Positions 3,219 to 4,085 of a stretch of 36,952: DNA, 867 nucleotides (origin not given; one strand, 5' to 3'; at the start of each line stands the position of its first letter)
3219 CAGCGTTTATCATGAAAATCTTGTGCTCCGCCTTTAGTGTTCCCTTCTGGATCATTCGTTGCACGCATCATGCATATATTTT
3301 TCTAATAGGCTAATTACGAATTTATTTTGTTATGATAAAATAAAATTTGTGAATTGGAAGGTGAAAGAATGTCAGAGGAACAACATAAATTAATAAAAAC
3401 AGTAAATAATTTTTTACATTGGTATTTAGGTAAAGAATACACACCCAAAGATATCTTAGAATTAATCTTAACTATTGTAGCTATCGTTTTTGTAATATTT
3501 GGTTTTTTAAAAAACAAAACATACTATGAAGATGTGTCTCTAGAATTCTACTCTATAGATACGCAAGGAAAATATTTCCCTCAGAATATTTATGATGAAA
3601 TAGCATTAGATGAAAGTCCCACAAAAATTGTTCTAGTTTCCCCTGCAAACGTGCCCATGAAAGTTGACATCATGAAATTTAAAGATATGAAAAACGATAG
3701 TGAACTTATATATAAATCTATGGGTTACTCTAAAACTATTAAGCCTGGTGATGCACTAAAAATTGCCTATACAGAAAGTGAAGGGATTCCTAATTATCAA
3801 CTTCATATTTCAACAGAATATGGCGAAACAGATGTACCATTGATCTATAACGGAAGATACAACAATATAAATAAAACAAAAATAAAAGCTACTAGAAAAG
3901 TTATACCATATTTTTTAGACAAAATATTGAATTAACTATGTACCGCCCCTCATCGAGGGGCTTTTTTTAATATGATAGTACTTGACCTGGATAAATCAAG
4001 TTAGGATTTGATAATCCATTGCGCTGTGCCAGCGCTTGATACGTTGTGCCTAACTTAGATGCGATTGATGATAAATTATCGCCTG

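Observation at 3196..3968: Self-contained + strand membrane-protein cassette wedged between attP and the endolysin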

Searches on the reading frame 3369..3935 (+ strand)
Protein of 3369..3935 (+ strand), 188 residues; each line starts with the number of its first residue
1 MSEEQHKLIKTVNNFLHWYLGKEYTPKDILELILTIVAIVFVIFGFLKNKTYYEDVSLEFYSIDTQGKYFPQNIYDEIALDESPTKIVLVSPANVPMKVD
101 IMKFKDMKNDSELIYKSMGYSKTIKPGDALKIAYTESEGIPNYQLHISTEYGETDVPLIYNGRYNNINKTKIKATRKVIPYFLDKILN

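Call 6: search_protein_families(library=pfam, proteins=[window:3369-3935:+], max_evalue=10)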
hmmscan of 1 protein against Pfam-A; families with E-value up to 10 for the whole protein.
window:3369-3935:+ (188 aa): 0 families

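Call 7: search_protein_families(library=phrogs, proteins=[window:3369-3935:+], max_evalue=10)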
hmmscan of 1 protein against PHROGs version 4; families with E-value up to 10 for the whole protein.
window:3369-3935:+ (188 aa): 5 families
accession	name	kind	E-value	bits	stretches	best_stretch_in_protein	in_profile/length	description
phrog_34747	-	unknown function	0.076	14.2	1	39-90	34-84/148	-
phrog_36577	-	unknown function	0.13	13.2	1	33-53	3-23/44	-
phrog_15451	-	unknown function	0.19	12.5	1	12-50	79-117/144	-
phrog_19573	-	unknown function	0.21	12.6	1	30-59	3-32/61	-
phrog_8634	-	DNA, RNA and nucleotide metabolism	0.32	11.1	1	24-99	75-151/228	DNA primase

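Call 8: search_protein_families(library=padloc, proteins=[window:3369-3935:+], max_evalue=10)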
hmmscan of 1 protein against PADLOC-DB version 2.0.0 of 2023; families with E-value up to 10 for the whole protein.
window:3369-3935:+ (188 aa): 0 families

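Call 10: find_homologous_proteins(query=window:3369-3935:+, max_evalue=0.01)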
Query window:3369-3935:+ (188 aa): 13 proteins with E <= 0.01 among 52 candidates.
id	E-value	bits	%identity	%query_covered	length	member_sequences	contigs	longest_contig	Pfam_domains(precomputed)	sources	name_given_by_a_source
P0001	2.6e-117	407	98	100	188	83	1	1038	-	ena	-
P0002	9.2e-102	357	88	100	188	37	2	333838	-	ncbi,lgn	ncbi:hypothetical protein ACJZQ1_002105 [Enterococcus hirae]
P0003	8.5e-84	298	70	100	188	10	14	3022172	-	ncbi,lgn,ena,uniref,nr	ncbi:hypothetical protein [Enterococcus durans]|uniref:hypothetical protein n=1 Tax=Enterococcus dur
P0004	2.5e-83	297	88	84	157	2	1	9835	-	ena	-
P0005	5.8e-82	292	71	100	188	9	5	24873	-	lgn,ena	-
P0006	1.8e-79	284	98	71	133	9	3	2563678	-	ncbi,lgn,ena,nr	ncbi:hypothetical protein O3Q50_05005 [Enterococcus lactis]|nr:hypothetical protein A5855_001647 [En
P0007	1.4e-73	265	61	95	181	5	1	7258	-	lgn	-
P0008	2.5e-73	264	84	79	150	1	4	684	-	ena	-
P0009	2.1e-67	245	60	97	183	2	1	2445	-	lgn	-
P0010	1.3e-55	206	54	95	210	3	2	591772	-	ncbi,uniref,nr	ncbi:hypothetical protein P7G96_00720 [Enterococcus thailandicus]|uniref:hypothetical protein n=1 Ta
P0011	9.4e-50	187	87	55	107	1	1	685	-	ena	-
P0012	9.1e-48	181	73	61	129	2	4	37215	-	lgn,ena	-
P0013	6.1e-45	171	51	90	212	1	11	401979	-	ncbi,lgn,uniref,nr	ncbi:hypothetical protein [Enterococcus ratti]|uniref:Uncharacterized protein n=1 Tax=Enterococcus r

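Call 11: search_dna_similar(query=window:3369-3935:+, collection=phages, mode=protein, max_evalue=1)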
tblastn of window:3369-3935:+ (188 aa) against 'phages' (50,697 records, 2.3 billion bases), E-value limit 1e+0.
Records with a match: 1; places in all: 1; records where one place covers at least 80% of the query: 1.
Best place of each record, by identity: <60% 1.
By first word of the organism name: Latilactobacillus 1.
By host as written in the record: Latilactobacillus sakei TMW 1.46 1.
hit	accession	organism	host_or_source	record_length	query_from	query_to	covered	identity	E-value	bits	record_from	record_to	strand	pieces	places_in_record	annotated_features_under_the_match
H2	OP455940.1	Latilactobacillus phage TMW 1.46 P2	Latilactobacillus sakei TMW 1.46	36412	14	188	93%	34.4%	7e-23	100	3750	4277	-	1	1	hypothetical protein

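Call 12: get_annotated_region(hit=H2, flank=5000)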
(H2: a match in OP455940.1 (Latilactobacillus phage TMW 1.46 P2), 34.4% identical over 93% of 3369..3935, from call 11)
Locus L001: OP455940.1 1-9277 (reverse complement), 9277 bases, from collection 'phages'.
description: Latilactobacillus phage TMW 1.46 P2, complete genome.
organism: Latilactobacillus phage TMW 1.46 P2 (NCBI taxid 2995634)
taxonomy: Viruses; Duplodnaviria; Heunggongvirae; Uroviricota; Caudoviricetes; Trabyvirinae
host: Latilactobacillus sakei TMW 1.46; source: virions isolated from purified post-induction lysate; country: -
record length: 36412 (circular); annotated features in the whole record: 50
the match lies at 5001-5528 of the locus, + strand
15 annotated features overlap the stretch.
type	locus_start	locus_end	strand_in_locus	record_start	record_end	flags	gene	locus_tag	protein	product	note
CDS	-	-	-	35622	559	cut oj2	-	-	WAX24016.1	tail protein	-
CDS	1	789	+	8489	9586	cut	-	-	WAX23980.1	hypothetical protein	-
CDS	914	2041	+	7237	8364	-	-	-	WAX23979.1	hypothetical protein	-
CDS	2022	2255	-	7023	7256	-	-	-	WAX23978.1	hypothetical protein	-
CDS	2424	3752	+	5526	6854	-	-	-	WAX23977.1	integrase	-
CDS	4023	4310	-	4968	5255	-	-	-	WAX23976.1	hypothetical protein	-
CDS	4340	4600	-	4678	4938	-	-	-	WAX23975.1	hypothetical protein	-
CDS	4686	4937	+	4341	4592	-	-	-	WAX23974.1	hypothetical protein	-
CDS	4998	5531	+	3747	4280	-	-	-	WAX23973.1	hypothetical protein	-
CDS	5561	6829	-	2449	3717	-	-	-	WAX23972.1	lysozyme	-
CDS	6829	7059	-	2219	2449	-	-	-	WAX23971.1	holin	-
CDS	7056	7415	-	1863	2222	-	-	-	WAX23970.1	hypothetical protein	-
CDS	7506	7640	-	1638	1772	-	-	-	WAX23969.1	hypothetical protein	-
CDS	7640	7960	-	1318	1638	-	-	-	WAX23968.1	hypothetical protein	-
CDS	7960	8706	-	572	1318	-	-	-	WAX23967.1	hypothetical protein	-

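Call 13: find_encoding_contigs(protein=P0003, flank=6000, max_places=4)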
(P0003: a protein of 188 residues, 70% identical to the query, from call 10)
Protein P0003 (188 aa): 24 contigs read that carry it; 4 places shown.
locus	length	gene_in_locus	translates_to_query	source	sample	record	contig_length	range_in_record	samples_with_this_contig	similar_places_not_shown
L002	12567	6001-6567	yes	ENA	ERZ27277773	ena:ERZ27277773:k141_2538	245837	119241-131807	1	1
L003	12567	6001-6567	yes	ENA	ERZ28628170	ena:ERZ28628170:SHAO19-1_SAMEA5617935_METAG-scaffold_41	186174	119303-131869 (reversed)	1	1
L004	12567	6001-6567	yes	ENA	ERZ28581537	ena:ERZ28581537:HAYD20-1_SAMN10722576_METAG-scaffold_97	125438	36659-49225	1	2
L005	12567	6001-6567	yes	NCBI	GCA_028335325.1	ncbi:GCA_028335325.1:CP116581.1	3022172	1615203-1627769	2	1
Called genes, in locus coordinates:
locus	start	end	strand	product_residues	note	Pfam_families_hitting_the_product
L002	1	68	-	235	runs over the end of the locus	PF13555:AAA_29 (faint), PF00005:ABC_tran, PF02463:SMC_N, PF13304:AAA_21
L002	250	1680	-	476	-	-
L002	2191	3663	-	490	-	-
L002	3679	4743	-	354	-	PF04245:NA37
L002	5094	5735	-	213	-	-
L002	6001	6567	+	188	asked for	-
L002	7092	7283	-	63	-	-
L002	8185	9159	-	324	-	PF02275:CBAH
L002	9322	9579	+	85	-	-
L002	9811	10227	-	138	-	PF14015:DUF4231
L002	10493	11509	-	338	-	PF01510:Amidase_2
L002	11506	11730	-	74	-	PF16938:Phage_holin_Dp1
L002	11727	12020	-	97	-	-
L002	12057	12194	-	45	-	PF09693:Phage_XkdX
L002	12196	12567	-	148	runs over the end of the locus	-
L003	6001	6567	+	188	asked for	-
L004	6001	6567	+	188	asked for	-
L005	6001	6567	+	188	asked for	-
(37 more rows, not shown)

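Call 25: find_encoding_contigs(protein=P0002, flank=6000, max_places=3)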
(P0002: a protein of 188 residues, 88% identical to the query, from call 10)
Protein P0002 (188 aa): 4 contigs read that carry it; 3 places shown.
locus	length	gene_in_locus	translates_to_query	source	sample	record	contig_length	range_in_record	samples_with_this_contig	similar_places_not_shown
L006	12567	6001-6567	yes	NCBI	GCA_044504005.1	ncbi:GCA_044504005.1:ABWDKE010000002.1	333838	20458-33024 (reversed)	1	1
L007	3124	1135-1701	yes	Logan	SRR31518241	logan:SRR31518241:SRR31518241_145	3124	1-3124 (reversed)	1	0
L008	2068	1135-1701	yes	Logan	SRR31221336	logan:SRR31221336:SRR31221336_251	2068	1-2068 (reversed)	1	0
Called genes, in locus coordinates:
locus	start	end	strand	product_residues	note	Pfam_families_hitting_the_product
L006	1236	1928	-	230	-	-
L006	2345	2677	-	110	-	PF03992:ABM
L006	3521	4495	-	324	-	PF02275:CBAH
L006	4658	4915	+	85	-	-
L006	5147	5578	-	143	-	PF14015:DUF4231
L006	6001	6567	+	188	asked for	-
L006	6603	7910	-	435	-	PF01183:Glyco_hydro_25, PF23472:LysM2_CERK1_LYK3_4_5 (faint), PF01476:LysM, PF23473:LysM3_LYK4_5 (weak)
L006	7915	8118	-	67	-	PF16938:Phage_holin_Dp1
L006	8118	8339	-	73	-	-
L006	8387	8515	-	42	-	PF09693:Phage_XkdX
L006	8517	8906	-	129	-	-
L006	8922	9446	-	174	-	-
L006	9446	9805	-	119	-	-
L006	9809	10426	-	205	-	-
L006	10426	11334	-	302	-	PF10651:BppU_N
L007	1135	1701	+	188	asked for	-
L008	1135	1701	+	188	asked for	-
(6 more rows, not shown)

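Call 26: find_encoding_contigs(protein=P0010, flank=6000, max_places=3)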
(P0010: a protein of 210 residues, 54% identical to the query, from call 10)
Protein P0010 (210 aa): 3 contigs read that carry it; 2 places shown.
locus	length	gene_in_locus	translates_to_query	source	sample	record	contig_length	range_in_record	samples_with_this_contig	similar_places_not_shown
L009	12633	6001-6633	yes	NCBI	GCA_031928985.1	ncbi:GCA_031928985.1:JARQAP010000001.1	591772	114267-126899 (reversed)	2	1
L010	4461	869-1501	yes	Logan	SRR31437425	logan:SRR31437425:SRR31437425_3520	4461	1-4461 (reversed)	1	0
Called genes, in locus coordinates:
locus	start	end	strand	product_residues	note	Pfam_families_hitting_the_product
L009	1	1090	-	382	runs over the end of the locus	PF07969:Amidohydro_3 (faint), PF01979:Amidohydro_1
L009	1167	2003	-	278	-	PF12844:HTH_19, PF01381:HTH_3, PF18768:RNPP_C (weak), PF13424:TPR_12 (faint)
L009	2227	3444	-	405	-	PF00155:Aminotran_1_2, PF01041:DegT_DnrJ_EryC1 (weak)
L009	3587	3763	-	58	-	-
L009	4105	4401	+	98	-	PF19385:DUF5960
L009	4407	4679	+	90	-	-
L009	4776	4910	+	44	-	-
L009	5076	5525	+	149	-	-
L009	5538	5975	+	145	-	PF13384:HTH_23 (faint), PF04545:Sigma70_r4 (faint), PF08281:Sigma70_r4_2 (faint), PF13518:HTH_28 (faint)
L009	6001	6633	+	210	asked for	-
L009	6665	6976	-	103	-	-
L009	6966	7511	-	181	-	-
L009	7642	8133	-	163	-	-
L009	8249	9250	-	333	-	PF01510:Amidase_2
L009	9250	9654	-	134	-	PF05105:Phage_holin_4_1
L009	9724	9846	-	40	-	PF09693:Phage_XkdX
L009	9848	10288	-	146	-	-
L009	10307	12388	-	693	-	PF10651:BppU_N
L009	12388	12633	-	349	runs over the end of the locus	-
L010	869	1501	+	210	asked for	-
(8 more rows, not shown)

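Call 27: find_encoding_contigs(protein=P0013, flank=6000, max_places=3)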
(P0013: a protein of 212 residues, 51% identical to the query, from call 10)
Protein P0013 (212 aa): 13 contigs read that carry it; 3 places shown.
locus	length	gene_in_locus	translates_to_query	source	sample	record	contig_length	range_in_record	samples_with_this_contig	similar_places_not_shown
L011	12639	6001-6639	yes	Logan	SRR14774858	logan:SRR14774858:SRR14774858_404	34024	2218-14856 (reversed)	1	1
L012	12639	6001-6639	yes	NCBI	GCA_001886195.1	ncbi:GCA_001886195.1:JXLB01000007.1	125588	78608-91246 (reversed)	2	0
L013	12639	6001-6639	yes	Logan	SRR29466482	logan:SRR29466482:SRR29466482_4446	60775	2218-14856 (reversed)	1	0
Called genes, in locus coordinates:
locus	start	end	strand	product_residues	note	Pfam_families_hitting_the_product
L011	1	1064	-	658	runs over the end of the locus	PF17802:SpaA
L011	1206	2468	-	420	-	PF18041:MapZ_EC1 (weak)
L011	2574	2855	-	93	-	-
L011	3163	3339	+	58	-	-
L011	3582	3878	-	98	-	-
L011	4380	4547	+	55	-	-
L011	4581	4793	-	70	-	-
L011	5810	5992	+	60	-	-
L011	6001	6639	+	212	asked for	-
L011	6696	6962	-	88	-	-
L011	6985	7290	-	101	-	-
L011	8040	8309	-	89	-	-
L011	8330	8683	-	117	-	-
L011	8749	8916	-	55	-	-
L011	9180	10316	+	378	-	PF14657:Arm-DNA-bind_4 (faint), PF14659:Phage_int_SAM_3, PF00589:Phage_integrase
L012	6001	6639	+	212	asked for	-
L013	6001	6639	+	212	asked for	-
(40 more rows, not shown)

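Call 28: predict_structure(alignment_id=A1)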
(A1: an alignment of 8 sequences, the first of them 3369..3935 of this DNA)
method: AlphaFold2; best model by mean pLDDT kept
length: 188 residues; sequences in the alignment: 8
mean_pLDDT: 79.3   pTM: 0.62
mean pLDDT of the five models: 79.3, 78.0, 77.6, 77.4, 75.6
residues with pLDDT >= 90: 33; 70-90: 113; 50-70: 39; < 50: 3
segments of 3 or more residues with pLDDT < 50: none
pLDDT, mean of each block of 10 residues (from residue 1): 77 81 82 84 69 78 68 81 89 87 88 88 89 86 90 85 58 63 58
secondary structure, 60 per line:
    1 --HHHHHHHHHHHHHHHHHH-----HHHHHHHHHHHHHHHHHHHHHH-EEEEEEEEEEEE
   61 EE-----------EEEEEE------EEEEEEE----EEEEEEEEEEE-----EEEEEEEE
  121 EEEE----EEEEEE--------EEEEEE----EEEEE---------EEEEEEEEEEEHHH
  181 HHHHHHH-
elements in order: H3-20 H26-47 E49-62 E74-79 E86-92 E97-107 E113-124 E129-134 E143-148 E153-157 E167-177 H178-187

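Call 30: search_protein_representatives(alignment_id=A1)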
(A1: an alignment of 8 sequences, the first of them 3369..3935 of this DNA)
Query: 8 sequences, 188 profile positions. Proteins with E-value up to 0.001 (for the whole library): 10; up to 1e-10: 8; up to 1e-30: 4. The best 10 are listed.
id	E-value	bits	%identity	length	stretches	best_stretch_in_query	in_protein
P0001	1.4e-98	344.4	-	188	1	1-188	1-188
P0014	9.8e-63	227.5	-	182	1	7-188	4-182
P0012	7.1e-53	195.3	-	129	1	1-123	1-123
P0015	1.0e-36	142.7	-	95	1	47-136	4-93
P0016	1.1e-30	123.0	-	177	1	16-187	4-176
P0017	3.2e-29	118.2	-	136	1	16-136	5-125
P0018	3.3e-29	118.2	-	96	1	1-94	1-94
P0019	1.6e-24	102.9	-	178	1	19-187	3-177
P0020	7.1e-09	51.9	-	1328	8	128-172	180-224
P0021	1.0e-04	38.3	-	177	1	30-169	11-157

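Call 32: fold_search(model_id=the predicted structure, library=pdb)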
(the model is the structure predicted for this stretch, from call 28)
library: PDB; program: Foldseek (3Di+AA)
matches with E <= 10: 1064; with E <= 0.001: 0
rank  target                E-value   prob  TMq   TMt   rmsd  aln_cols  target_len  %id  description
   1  9kbf_C                6.2e-03  0.75  0.22  0.12  20.4       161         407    9  Cryo-EM structure of the SKP1-FBXO3 complex (released 2025-02-19)
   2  8fk7_A                8.1e-03  0.97  0.27  0.34   9.6       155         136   15  Structure of the Pyrobaculum calidifontis flagellar-like archaeal type IV pilus (released 2023-06-28)
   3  7tys_D                1.3e-02  0.54  0.23  0.17  12.5       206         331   11  Cryo-EM structure of the pancreatic ATP-sensitive potassium channel bound to ATP and repaglinide with Kir6.2-CTD in th (released 2022-08-31)
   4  2f1e_MODEL_1_A        1.6e-02  0.94  0.27  0.40   8.5       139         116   13  Solution structure of ApaG protein (released 2006-10-24)
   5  7u6y_B                1.6e-02  0.51  0.22  0.16  12.8       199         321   12  Cryo-EM structure of the pancreatic ATP-sensitive potassium channel in the presence of glibenclamide and ATP with Kir6 (released 2022-08-31)
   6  7tyt_B                1.6e-02  0.51  0.22  0.16  12.8       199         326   12  Cryo-EM structure of the pancreatic ATP-sensitive potassium channel bound to ATP and repaglinide with Kir6.2-CTD in th (released 2022-08-31)
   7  7uaa_D                1.6e-02  0.51  0.23  0.17  12.5       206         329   11  CryoEM structure of the pancreatic ATP-sensitive potassium channel in the ATP-bound state with Kir6.2-CTD in the up co (released 2022-08-31)
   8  7uaa_A                1.7e-02  0.41  0.22  0.16  12.9       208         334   10  CryoEM structure of the pancreatic ATP-sensitive potassium channel in the ATP-bound state with Kir6.2-CTD in the up co (released 2022-08-31)
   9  9kgl_A                2.2e-02  0.44  0.24  0.17  12.8       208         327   12  Structure of KATP channel in complex with centipede toxin SpTx1 (released 2025-11-12)
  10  1zle_B                2.3e-02  0.99  0.26  0.40   3.9        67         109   13  Crystal structure of a RGD-containing host-selective toxin: Pyrenophora tritici-repentis Ptr ToxA (released 2005-08-16)
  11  9blp                  2.3e-02  0.47  0.21  0.26  15.7       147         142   10  T450S mutant of repeat domain 2 from Clostridium perfringens adhesin CPE0147 with intramolecular ester bond (released 2025-05-07)
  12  1xvs_A                2.4e-02  0.80  0.24  0.33  12.7       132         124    9  Crystal structure of apaG Protein from Vibrio cholerae (released 2004-12-14)
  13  5hdw                  2.5e-02  0.66  0.24  0.32  13.9       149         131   10  ApaG Domain of FBxo3 (released 2016-04-06)
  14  7u7m_C                2.5e-02  0.41  0.23  0.16  13.3       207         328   12  Cryo-EM structure of the pancreatic ATP-sensitive potassium channel in the presence of carbamazepine and ATP with Kir6 (released 2022-08-31)
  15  7tys_C                2.5e-02  0.41  0.23  0.16  13.3       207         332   12  Cryo-EM structure of the pancreatic ATP-sensitive potassium channel bound to ATP and repaglinide with Kir6.2-CTD in th (released 2022-08-31)
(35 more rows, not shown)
